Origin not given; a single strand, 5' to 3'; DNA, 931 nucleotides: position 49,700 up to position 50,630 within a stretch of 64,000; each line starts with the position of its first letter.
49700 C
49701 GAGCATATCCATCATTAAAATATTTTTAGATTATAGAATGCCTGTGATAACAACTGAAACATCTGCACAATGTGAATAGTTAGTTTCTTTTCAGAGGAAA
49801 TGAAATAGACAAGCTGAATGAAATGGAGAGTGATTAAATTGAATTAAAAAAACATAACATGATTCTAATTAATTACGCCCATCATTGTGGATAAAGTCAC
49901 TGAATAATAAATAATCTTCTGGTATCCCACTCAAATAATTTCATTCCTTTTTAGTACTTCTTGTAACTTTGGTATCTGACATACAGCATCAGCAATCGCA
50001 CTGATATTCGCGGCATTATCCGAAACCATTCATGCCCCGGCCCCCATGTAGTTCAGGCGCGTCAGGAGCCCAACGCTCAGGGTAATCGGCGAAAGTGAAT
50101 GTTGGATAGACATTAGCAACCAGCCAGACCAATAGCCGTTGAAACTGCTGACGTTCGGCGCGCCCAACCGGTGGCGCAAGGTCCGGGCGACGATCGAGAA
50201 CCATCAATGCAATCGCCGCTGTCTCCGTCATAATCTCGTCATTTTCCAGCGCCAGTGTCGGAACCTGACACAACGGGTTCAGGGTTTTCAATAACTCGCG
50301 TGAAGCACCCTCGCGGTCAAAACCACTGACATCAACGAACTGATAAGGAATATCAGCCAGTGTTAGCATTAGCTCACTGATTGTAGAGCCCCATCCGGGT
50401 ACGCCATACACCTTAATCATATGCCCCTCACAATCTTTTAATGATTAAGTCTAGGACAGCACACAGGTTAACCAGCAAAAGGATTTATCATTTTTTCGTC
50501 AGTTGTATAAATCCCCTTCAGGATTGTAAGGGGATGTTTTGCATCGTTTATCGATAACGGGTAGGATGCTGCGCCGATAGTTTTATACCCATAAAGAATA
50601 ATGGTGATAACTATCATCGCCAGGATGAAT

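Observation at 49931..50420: GST-like yncG present only as a frameshifted, internally deleted pseudogene at the island edge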

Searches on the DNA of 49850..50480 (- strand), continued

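Call 50: get_annotated_region(hit=H40, flank=4000)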
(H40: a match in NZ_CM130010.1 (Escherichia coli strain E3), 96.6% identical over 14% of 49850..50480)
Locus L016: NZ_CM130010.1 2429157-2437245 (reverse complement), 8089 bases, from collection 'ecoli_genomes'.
description: Escherichia coli strain E3 chromosome, whole genome shotgun sequence
organism: Escherichia coli strain E3 (NCBI taxid 562)
replicon: chromosome; assembly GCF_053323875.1
host: Poultry; source: -; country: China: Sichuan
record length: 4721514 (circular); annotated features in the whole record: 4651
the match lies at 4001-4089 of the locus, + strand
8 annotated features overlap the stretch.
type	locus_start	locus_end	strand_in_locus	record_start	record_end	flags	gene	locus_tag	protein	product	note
CDS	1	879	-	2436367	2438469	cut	pqqU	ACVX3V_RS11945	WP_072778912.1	TonB-dependent receptor PqqU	-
CDS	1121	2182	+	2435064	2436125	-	yncE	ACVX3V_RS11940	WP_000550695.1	7-bladed beta-propeller protein YncE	-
CDS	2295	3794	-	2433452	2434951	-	ansP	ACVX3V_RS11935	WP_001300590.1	L-asparagine permease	-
CDS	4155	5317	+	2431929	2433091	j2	-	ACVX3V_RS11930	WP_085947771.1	IS3-like element IS3 family transposase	programmed frameshift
CDS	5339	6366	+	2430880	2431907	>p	-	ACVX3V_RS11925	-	ISAs1 family transposase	frameshifted; internal stop; incomplete; partial in the middle of a contig; missing N-terminus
CDS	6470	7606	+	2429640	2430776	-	ydcC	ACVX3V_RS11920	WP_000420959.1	ISAs1-like element ISEc5 family transposase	-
CDS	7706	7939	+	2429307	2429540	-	pptA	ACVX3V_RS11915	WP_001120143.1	tautomerase PptA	-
CDS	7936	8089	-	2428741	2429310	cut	yddH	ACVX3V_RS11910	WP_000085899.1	flavin reductase family protein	-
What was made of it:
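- Closest known: IS-mediated loss of yncG with the whole Rhs locus. Same: yncG function is lost at the edge of the same variable locus (call 50).
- True collateral loss does occur elsewhere, for example in strain E3, where yncG and the Rhs locus are gone next to an IS3 (call 50).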
